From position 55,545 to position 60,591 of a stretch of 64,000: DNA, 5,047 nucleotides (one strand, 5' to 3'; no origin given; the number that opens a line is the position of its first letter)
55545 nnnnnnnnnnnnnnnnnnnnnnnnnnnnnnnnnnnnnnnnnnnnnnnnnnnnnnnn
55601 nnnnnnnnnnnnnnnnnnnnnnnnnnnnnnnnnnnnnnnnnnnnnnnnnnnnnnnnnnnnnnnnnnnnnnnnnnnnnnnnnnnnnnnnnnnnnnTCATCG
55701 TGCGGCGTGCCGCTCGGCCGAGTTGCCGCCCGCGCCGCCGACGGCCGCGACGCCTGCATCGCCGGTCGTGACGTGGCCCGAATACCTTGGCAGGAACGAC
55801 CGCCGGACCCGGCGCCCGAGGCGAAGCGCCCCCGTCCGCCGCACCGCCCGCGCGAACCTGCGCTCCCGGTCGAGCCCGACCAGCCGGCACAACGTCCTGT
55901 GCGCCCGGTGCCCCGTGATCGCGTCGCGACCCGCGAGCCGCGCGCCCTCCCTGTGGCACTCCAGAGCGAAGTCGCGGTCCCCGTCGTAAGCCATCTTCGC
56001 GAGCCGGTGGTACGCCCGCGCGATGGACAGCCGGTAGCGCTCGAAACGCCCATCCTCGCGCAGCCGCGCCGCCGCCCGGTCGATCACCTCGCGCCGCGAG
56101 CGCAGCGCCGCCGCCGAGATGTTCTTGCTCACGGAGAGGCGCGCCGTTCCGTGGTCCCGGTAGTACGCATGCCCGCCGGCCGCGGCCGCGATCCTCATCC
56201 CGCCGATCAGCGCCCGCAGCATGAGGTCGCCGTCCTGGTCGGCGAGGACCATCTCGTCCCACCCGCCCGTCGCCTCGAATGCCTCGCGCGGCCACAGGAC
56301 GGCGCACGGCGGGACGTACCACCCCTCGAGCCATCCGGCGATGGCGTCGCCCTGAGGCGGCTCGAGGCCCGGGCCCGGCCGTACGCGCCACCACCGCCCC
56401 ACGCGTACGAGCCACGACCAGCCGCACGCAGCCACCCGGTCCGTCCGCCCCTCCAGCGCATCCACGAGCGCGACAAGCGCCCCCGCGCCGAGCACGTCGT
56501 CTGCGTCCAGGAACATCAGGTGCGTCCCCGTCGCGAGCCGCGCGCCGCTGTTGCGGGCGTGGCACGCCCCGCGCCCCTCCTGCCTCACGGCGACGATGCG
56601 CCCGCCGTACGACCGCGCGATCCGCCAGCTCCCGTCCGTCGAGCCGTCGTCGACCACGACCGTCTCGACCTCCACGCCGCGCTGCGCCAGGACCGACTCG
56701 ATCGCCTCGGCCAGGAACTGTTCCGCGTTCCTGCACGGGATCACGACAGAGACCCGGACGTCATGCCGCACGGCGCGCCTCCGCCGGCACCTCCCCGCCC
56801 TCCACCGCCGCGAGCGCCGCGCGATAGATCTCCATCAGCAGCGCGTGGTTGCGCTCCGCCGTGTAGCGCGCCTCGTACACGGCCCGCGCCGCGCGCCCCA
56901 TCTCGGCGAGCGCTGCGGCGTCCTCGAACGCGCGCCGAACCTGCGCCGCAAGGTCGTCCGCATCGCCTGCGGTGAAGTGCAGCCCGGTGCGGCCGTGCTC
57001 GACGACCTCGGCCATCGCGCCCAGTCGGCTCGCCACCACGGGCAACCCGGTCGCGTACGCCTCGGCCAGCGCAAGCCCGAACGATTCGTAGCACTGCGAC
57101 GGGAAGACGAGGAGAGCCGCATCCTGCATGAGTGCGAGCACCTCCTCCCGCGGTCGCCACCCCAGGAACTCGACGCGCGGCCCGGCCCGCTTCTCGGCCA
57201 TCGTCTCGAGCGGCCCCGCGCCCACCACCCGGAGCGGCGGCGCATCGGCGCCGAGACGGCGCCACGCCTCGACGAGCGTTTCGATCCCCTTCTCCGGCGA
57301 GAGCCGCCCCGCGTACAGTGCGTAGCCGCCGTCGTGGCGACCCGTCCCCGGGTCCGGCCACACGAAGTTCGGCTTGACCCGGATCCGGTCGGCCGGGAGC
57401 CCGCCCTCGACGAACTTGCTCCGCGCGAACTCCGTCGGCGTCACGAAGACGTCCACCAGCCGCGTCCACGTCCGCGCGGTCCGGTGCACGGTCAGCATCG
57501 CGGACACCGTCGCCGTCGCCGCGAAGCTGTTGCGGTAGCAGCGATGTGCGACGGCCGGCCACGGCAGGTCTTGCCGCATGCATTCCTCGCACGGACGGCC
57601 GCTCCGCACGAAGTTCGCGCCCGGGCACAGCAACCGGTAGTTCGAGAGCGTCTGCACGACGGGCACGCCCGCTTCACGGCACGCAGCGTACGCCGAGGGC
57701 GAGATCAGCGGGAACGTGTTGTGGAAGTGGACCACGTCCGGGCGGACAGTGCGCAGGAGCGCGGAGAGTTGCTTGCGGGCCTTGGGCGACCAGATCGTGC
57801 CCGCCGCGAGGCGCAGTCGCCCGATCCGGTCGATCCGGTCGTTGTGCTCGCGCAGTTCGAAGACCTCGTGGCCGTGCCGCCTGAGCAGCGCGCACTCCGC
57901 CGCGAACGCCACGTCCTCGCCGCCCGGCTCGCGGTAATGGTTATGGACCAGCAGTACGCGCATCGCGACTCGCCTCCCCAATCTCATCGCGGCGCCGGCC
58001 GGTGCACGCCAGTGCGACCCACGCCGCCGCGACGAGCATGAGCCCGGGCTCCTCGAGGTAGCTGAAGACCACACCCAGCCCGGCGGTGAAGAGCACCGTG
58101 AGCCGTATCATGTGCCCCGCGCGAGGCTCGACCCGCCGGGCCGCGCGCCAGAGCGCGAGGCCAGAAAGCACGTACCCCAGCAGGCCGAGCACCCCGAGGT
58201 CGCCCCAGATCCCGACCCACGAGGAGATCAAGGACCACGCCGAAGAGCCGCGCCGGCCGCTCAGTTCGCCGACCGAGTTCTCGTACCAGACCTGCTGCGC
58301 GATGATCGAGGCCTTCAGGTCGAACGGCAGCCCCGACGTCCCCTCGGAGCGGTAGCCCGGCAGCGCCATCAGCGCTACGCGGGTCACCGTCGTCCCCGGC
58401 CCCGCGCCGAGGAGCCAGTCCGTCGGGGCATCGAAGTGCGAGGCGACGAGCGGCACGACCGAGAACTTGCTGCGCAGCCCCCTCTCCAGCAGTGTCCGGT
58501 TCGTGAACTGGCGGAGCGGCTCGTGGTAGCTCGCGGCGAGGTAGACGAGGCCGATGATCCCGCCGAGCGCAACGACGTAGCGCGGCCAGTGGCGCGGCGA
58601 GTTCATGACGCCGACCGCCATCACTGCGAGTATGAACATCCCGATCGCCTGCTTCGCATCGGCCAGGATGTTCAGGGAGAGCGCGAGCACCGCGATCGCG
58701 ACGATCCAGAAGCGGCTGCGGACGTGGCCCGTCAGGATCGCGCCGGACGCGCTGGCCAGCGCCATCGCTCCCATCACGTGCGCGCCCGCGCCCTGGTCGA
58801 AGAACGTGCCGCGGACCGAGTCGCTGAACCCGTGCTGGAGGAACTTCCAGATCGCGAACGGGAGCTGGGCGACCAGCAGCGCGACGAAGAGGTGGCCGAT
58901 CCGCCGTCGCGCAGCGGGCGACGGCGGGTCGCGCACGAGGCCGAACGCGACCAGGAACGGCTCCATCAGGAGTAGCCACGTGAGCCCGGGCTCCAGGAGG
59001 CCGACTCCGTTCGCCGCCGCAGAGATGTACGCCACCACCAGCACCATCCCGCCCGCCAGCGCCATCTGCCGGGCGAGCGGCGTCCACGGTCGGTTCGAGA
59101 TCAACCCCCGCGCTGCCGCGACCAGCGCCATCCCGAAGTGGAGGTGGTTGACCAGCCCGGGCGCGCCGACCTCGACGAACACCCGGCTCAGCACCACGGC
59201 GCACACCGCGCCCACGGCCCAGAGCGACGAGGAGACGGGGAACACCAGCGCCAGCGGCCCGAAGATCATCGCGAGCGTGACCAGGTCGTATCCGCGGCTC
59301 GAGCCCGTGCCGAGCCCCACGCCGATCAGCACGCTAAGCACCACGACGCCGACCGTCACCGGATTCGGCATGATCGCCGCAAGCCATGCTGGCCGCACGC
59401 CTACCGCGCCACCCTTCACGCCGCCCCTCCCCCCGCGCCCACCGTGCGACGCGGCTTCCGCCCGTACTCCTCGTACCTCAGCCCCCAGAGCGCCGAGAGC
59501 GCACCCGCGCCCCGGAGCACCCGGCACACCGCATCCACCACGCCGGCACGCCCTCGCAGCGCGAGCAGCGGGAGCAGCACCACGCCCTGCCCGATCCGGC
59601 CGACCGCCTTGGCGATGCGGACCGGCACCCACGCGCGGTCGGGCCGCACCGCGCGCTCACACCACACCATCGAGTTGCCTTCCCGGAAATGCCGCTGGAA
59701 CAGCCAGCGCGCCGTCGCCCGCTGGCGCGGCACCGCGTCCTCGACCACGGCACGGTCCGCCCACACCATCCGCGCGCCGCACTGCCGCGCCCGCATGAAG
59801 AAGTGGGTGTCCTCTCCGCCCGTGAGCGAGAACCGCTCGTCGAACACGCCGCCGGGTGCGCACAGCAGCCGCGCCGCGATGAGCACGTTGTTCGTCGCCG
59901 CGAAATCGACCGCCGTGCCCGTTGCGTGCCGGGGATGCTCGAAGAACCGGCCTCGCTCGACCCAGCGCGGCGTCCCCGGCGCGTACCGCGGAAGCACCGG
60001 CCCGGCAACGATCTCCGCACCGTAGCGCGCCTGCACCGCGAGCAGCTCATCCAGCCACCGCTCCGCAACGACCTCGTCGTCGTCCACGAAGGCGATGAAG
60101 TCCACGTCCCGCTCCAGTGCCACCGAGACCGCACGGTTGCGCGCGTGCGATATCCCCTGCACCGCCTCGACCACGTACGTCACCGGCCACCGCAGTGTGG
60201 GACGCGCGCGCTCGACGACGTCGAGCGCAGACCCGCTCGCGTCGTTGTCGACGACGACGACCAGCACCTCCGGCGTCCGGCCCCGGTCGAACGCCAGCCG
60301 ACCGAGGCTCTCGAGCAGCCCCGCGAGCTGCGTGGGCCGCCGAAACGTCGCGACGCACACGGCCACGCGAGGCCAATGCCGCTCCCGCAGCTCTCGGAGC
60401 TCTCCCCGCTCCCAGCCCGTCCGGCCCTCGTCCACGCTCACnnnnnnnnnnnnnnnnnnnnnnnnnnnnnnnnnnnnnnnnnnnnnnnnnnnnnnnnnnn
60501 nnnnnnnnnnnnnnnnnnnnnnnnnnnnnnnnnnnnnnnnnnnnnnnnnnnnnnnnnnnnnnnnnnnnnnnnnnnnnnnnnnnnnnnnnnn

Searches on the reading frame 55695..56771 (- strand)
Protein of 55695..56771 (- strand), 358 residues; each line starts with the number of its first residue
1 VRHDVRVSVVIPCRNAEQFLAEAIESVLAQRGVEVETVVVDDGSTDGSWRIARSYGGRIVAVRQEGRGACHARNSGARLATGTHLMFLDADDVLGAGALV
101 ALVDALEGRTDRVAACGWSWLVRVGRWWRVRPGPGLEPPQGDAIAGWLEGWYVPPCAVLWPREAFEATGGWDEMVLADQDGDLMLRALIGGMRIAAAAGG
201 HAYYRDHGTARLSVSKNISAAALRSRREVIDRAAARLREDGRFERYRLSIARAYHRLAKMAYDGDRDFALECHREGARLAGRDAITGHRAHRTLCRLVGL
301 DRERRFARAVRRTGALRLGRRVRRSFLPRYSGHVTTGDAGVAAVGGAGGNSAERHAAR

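Call 12: search_protein_families(library=pfam, proteins=[window:55695-56771:-], max_evalue=0.001)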
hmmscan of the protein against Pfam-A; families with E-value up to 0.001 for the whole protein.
window:55695-56771:- (358 aa): 3 families
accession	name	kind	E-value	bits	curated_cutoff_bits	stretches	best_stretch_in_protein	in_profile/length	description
PF00535.33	Glycos_transf_2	-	5.8e-28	98.4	23.3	1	8-131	1-129/168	Glycosyl transferase family 2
PF13641.12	Glyco_tranf_2_3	-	9.2e-16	59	27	1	6-198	2-205/230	Glycosyltransferase like family 2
PF10111.15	Glyco_tranf_2_2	-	5.2e-07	29.9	27.3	1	8-99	1-99/276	Glycosyltransferase like family 2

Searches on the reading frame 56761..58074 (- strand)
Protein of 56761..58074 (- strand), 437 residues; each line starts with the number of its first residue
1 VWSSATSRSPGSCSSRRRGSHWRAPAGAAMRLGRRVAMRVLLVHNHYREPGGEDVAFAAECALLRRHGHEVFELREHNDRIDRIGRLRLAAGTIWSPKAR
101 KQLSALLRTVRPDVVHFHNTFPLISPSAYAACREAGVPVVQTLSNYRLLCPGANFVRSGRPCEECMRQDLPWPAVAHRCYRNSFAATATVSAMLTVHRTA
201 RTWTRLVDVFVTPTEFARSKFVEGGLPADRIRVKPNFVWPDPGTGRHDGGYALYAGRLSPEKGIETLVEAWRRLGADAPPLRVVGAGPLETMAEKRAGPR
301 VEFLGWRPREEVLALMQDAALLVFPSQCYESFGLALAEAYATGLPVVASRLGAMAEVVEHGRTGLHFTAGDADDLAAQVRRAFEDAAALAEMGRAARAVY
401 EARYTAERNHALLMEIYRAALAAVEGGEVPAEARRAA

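Call 13: search_protein_families(library=pfam, proteins=[window:56761-58074:-], max_evalue=0.001)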
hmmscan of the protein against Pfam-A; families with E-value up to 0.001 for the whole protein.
window:56761-58074:- (437 aa): 6 families
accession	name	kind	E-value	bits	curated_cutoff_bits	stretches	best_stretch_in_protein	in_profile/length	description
PF00534.26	Glycos_transf_1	-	2.7e-32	112.1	26.4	1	249-398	15-171/172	Glycosyl transferases group 1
PF13692.12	Glyco_trans_1_4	-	1e-31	110.6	27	1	252-385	4-142/142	Glycosyl transferases group 1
PF13439.12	Glyco_transf_4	-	6.6e-11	43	28.5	1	64-142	15-102/170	Glycosyltransferase Family 4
PF13524.12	Glyco_trans_1_2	-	4e-09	37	25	1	266-412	4-141/144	Glycosyl transferase-like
PF13579.12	Glyco_trans_4_4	-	5.8e-09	36.9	29.7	1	55-236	5-157/158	Glycosyl transferase 4-like domain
PF20706.3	GT4-conflict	-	1.9e-07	30.9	26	1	251-412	199-367/385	Family 4 Glycosyltransferase in conflict systems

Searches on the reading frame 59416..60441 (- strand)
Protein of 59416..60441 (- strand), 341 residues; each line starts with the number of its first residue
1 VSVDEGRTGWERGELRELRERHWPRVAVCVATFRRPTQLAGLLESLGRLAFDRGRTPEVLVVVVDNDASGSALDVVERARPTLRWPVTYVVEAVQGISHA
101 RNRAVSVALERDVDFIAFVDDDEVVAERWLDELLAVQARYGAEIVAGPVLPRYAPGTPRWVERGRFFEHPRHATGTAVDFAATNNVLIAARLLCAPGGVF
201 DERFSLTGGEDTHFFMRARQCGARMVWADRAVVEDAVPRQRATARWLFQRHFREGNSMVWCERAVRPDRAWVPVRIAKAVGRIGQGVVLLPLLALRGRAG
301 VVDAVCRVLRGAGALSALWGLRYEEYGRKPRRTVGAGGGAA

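Call 13: search_protein_families(library=pfam, proteins=[window:59416-60441:-], max_evalue=0.001)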
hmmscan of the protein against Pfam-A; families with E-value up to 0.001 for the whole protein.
window:59416-60441:- (341 aa): 3 families
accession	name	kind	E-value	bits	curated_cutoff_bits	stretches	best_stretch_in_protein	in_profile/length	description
PF00535.33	Glycos_transf_2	-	9.9e-13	48.8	23.3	1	28-171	2-137/168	Glycosyl transferase family 2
PF13641.12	Glyco_tranf_2_3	-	2e-12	48.1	27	1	24-255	1-228/230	Glycosyltransferase like family 2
PF13632.12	Glyco_trans_2_3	-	3.5e-05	24.2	27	1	116-274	2-162/198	Glycosyl transferase family group 2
